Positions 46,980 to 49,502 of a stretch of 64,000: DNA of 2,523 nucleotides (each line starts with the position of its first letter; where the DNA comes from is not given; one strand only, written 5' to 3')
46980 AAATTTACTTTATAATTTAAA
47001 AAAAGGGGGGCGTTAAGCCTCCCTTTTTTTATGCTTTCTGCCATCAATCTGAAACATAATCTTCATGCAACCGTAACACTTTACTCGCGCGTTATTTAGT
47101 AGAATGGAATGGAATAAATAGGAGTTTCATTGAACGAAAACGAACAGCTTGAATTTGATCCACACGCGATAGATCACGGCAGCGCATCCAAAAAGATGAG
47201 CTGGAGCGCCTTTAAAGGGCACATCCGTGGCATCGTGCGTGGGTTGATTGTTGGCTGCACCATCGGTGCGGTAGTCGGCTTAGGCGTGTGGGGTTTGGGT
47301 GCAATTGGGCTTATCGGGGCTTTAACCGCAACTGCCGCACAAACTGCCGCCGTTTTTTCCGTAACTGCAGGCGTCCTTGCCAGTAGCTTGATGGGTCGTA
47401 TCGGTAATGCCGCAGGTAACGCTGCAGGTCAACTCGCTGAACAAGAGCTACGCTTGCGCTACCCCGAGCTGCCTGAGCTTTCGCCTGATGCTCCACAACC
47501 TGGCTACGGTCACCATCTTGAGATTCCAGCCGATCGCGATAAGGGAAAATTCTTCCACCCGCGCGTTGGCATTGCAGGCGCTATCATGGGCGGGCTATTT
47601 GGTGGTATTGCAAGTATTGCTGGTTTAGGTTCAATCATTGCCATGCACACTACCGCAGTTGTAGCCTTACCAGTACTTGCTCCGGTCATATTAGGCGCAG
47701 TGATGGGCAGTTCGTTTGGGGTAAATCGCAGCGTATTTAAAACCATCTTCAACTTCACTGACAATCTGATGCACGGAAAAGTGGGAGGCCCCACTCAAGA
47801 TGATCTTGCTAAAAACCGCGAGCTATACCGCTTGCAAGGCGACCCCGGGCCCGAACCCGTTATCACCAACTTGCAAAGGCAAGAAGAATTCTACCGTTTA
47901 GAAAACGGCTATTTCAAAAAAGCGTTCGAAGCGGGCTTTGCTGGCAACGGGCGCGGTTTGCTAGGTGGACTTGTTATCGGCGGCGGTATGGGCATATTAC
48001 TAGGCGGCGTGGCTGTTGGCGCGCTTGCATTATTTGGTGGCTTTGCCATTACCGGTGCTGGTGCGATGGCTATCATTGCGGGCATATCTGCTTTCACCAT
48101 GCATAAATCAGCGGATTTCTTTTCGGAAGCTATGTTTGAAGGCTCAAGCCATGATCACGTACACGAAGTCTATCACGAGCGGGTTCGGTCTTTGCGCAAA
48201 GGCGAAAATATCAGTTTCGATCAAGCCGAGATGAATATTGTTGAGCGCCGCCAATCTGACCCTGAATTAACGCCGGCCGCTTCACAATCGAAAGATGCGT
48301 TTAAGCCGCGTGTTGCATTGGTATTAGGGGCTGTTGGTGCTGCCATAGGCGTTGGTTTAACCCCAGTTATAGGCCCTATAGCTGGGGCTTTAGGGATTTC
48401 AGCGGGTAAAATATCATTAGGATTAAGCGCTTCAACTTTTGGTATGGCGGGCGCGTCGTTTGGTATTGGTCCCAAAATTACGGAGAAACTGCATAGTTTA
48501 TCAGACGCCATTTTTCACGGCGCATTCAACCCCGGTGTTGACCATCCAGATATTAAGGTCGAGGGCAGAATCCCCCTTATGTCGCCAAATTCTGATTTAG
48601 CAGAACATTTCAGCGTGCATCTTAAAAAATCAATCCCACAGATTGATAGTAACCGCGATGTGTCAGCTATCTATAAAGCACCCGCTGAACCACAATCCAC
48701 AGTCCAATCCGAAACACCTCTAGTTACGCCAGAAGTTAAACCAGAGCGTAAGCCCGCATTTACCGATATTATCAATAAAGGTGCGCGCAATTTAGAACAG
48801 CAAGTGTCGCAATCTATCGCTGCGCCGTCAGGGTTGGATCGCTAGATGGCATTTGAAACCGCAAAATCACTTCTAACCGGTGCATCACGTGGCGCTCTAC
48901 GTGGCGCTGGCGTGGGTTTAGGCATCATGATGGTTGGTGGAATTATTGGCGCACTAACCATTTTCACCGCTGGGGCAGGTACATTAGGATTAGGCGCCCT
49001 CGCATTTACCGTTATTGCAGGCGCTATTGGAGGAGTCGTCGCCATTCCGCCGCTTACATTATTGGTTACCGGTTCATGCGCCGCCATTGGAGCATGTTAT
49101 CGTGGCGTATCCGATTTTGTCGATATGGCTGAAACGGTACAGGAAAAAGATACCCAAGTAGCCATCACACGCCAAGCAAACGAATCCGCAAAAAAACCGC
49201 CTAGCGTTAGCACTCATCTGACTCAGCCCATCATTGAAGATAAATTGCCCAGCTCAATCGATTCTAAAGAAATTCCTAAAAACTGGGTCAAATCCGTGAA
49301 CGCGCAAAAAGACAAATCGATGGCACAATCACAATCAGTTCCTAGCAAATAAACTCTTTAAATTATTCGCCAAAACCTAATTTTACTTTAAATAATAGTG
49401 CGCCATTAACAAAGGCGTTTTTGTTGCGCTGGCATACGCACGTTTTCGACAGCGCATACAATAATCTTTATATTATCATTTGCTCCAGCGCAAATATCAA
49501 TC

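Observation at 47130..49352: Two-gene locus encoding repeated glycine-zipper / bilobed hydrophobic modules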

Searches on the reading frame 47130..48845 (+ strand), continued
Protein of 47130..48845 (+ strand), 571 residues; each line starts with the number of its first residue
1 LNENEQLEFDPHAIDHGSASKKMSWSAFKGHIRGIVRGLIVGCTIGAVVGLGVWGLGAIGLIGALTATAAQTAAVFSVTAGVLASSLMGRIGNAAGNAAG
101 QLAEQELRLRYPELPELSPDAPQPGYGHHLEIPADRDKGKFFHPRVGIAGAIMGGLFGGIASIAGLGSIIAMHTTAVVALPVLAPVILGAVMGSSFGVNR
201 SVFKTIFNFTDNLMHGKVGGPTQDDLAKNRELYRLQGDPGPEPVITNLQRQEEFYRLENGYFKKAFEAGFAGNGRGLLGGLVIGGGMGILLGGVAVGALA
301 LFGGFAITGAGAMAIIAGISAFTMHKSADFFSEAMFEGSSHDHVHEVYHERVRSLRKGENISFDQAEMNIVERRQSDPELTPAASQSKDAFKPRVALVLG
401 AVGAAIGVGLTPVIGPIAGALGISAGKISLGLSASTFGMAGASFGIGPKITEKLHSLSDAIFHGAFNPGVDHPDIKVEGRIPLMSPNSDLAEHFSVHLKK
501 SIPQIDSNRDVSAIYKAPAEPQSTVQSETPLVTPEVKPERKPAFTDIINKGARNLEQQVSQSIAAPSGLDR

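Call 64: find_related_loci(query=A1, collection=metagenome_contigs, flank=3000)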
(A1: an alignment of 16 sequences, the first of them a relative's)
Query A1 (571 aa) in metagenome_contigs; peptide patterns used: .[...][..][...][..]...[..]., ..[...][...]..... (x = any residue, [..] = any of these).
453 stretches matched a pattern; 6 encode a relative of the query (tblastn E <= 1e-3); 6 distinct loci.
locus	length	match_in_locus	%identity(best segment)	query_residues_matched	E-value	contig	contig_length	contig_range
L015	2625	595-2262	55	1-562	0e+0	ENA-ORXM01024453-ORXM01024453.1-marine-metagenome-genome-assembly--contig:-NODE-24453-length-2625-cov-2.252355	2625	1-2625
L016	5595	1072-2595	36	11-490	1e-88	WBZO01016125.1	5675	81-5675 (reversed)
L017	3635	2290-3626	55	1-425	1e-114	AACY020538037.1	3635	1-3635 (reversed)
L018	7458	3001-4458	27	3-490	2e-35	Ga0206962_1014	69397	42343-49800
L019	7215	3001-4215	29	82-483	7e-24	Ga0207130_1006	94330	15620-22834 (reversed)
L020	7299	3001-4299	28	70-500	1e-22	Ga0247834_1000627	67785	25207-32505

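Call 73: fold_search(model_id=the predicted structure, library=pdb)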
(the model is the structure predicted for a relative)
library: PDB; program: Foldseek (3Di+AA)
matches with E <= 10: 121; with E <= 0.001: 0
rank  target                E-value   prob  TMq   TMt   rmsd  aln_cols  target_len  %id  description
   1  7w6s_B                5.7e-01  0.20  0.15  0.12  30.3       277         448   16  CryoEM structure of human KChIP2-Kv4.3 complex (released 2022-11-02)
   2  7a0g_AAA              9.5e-01  0.08  0.11  0.12  43.1       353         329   12  Structure of the SmhB pore of the tripartite alpha-pore forming toxin, Smh, from Serratia marcescens. (released 2021-03-31)
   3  7a0g_HHH              1.0e+00  0.07  0.11  0.11  42.7       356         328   12  Structure of the SmhB pore of the tripartite alpha-pore forming toxin, Smh, from Serratia marcescens. (released 2021-03-31)
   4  6rah_B                1.2e+00  0.10  0.15  0.11  33.2       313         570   15  Heterodimeric ABC exporter TmrAB in ATP-bound outward-facing open conformation (released 2019-07-31)
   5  7a0g_EEE              1.4e+00  0.06  0.11  0.12  43.3       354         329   12  Structure of the SmhB pore of the tripartite alpha-pore forming toxin, Smh, from Serratia marcescens. (released 2021-03-31)
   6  9o81_A                1.5e+00  0.05  0.11  0.04  35.9       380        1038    9  Cryo-EM structure of apo rabbit TRPM3 having 2 resting and 2 activated subunits (ortho position) at 37 degrees Celsius (released 2025-12-17)
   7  8gmj                  1.8e+00  0.08  0.13  0.05  33.3       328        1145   15  CryoEM structure of P-Glycoprotein in collapsed closed state under continuous turnover conditions with verapamil (released 2025-04-23)
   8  5h3d_A                1.9e+00  0.06  0.10  0.09  27.4       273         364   13  Helical structure of membrane tubules decorated by ACAP1 (BARPH doamin) protein by cryo-electron microscopy and MD sim (released 2019-01-16)
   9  9ocj_B                2.0e+00  0.06  0.13  0.09  33.3       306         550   13  Transporter associated with antigen processing (TAP) bound to the viral protein CPXV012 in the outward-facing open sta (released 2025-09-10)
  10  9s98_A                2.1e+00  0.12  0.12  0.19  21.2       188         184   12  CdvB2 filament - high twist, class A (released 2026-01-28)
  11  4mrn_B                2.1e+00  0.07  0.14  0.09  31.5       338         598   14  Structure of a bacterial Atm1-family ABC transporter (released 2014-03-19)
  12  4ckg_A                2.3e+00  0.08  0.13  0.12  25.6       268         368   14  Helical reconstruction of ACAP1(BAR-PH domain) decorated membrane tubules by cryo-electron microscopy (released 2014-10-15)
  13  9rcv_E                2.3e+00  0.06  0.14  0.09  31.2       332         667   12  Structure of the Human Peptide-Loading Complex Arrested by HCMV US6 (released 2025-12-03)
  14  6h2f_C                2.3e+00  0.04  0.11  0.11  42.8       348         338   14  Structure of the pre-pore AhlB of the tripartite alpha-pore forming toxin, AHL, from Aeromonas hydrophila. (released 2019-07-10)
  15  7l2p_D                2.4e+00  0.11  0.15  0.11  20.9       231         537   15  cryo-EM structure of unliganded minimal TRPV1 (released 2021-09-22)
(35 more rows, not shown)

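Call 84: search_protein_families(library=pfam, proteins=[L001:12126-12596:-, L006:10335-10760:+, L014:2357-3847:+, L014:4343-4831:+, L018:4544-5503:+, L013:6039-6794:+, L013:6804-7247:+], max_evalue=0.01)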
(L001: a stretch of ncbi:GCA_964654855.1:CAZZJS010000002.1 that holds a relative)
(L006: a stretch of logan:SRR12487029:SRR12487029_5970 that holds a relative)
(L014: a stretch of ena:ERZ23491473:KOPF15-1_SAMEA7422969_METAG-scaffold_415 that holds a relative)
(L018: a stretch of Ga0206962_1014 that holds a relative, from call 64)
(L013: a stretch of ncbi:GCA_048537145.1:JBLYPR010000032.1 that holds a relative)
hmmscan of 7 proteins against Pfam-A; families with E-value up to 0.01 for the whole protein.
L001:12126-12596:- (156 aa): 0 families

L006:10335-10760:+ (141 aa): 0 families

L014:2357-3847:+ (496 aa): 1 family
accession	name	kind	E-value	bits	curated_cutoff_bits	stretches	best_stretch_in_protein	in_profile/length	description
PF00353.25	HemolysinCabind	-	8e-37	125.2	23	6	100-133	2-35/36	RTX calcium-binding nonapeptide repeat (4 copies)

L014:4343-4831:+ (162 aa): 1 family
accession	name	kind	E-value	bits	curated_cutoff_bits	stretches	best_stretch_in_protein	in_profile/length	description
PF17514.7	DUF5442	-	0.0051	17.4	27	1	12-70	18-76/107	Family of unknown function (DUF5442)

L018:4544-5503:+ (319 aa): 0 families

L013:6039-6794:+ (251 aa): 0 families

L013:6804-7247:+ (147 aa): 0 families

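Call 87: list_cluster_members(proteins=[P0001, P0220, P0002, P0003, P0006, P0010, P0014, P0172, P0174, P0073])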
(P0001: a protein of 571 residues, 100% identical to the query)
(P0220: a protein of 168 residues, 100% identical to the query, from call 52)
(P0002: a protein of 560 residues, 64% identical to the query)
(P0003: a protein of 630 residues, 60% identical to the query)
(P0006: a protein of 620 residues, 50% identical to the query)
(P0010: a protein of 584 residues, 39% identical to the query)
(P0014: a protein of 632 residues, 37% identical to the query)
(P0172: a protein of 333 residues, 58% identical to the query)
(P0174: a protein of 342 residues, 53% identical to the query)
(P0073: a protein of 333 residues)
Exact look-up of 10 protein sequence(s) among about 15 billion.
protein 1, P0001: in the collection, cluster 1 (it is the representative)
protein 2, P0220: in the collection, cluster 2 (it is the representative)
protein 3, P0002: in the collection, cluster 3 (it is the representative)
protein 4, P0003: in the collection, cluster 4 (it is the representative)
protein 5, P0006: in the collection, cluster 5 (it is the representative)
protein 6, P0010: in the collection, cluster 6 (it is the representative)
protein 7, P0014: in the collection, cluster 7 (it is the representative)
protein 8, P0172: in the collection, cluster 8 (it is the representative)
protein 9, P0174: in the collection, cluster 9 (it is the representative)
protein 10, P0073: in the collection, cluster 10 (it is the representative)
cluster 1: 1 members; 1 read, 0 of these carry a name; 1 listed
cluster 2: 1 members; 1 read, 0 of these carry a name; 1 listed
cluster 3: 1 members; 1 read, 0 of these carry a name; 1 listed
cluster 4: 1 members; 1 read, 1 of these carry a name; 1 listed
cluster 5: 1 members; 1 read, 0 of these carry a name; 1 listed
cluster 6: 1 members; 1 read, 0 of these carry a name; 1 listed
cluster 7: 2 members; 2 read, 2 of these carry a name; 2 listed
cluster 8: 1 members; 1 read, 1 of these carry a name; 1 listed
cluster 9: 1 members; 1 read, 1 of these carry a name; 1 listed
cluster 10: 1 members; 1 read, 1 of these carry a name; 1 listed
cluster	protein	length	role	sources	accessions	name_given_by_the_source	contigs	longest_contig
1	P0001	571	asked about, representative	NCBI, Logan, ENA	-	-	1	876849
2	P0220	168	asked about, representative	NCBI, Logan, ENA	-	-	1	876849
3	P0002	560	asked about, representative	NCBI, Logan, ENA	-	-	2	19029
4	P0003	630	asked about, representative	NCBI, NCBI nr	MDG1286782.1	MAG: hypothetical protein P8P30_04370 [Rickettsiales bacterium] | hypothetical protein [Rickettsiales bacterium]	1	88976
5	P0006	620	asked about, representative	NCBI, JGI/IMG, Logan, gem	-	-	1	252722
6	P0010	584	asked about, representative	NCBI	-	-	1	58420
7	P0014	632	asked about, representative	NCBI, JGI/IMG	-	hypothetical protein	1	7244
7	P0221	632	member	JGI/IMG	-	hypothetical protein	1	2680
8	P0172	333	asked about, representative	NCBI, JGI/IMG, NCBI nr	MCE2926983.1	MAG: hypothetical protein LW823_05000 [Rickettsiales bacterium] | hypothetical protein | hypothetical protein [Rickettsiales bacterium]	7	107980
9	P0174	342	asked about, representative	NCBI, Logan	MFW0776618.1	MAG: hypothetical protein ACN2B6_02740 [Rickettsiales bacterium]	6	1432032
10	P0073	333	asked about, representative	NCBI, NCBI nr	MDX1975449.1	MAG: hypothetical protein SFT92_07210 [Rickettsiales bacterium] | hypothetical protein [Rickettsiales bacterium]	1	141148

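Call 90: search_solved_structures(query=A2, max_evalue=1)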
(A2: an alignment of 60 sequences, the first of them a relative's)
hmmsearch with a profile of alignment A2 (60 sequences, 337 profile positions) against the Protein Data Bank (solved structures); distinct sequences matched with E-value up to 1: 4.
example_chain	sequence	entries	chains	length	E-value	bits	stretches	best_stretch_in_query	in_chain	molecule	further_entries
9rhi_R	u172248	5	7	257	0.037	16.6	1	113-173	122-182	Mitochondrial morphogenesis protein SLD7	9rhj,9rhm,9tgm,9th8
8ebt_K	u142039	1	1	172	0.29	13.6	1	101-166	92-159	DNA repair protein complementing XP-A cells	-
28ke_N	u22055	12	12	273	0.48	12.9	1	101-166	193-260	DNA repair protein complementing XP-A cells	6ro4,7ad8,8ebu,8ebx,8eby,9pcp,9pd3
3jqh_A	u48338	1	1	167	0.98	11.9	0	120-159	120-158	C-type lectin domain family 4 member M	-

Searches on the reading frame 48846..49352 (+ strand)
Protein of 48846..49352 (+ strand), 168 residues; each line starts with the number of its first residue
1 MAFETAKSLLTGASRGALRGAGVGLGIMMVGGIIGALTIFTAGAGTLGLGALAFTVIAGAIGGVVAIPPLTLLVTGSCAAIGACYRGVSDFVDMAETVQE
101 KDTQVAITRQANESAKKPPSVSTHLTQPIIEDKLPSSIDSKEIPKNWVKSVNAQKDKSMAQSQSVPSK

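Call 3: search_protein_families(library=pfam, proteins=[window:48846-49352:+], max_evalue=1)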
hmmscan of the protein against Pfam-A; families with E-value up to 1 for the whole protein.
window:48846-49352:+ (168 aa): 0 families

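Call 4: search_protein_families(library=ncbifam, proteins=[window:48846-49352:+], max_evalue=1)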
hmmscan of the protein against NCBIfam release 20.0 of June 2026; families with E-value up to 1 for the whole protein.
window:48846-49352:+ (168 aa): 0 families

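Call 52: find_homologous_proteins(query=window:48846-49352:+, max_evalue=0.01)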
Query window:48846-49352:+ (168 aa): 1 proteins with E <= 0.01 among 525 candidates.
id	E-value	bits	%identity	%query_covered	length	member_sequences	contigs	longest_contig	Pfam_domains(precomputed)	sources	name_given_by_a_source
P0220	1.2e-99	348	100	100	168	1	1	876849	-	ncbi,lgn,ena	-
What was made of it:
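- Tried and rejected: A word-index search with B found only B itself (call 52).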

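Call 59: search_protein_families(library=padloc, proteins=[window:48846-49352:+], max_evalue=1)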
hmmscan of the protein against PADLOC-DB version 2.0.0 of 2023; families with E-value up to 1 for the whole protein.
window:48846-49352:+ (168 aa): 0 families

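Call 60: search_protein_families(library=phrogs, proteins=[window:48846-49352:+], max_evalue=1)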
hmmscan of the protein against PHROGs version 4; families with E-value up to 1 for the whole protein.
window:48846-49352:+ (168 aa): 3 families
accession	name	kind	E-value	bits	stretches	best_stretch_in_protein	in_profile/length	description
phrog_1533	-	tail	0.1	11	1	22-115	590-696/1688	tail length tape measure protein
phrog_18105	-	unknown function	0.21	13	1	137-165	18-44/101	-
phrog_991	-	tail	0.76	8.1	1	24-98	617-673/1966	tail length tape measure protein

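Call 85: find_encoding_contigs(protein=P0220, flank=1000, max_places=3)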
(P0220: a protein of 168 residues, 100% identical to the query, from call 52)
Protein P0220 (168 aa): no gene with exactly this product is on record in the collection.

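Call 91: search_solved_structures(query=window:48846-49352:+, max_evalue=1)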
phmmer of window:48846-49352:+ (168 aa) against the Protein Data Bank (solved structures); distinct sequences matched with E-value up to 1: 2.
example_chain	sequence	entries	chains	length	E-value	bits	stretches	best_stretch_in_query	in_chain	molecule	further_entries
5zyt_A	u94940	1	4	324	0.094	15.9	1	109-168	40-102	Mitochondrial genome maintenance exonuclease 1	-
4dio_A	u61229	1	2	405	0.31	14.2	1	27-92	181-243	NAD(P) transhydrogenase subunit alpha part 1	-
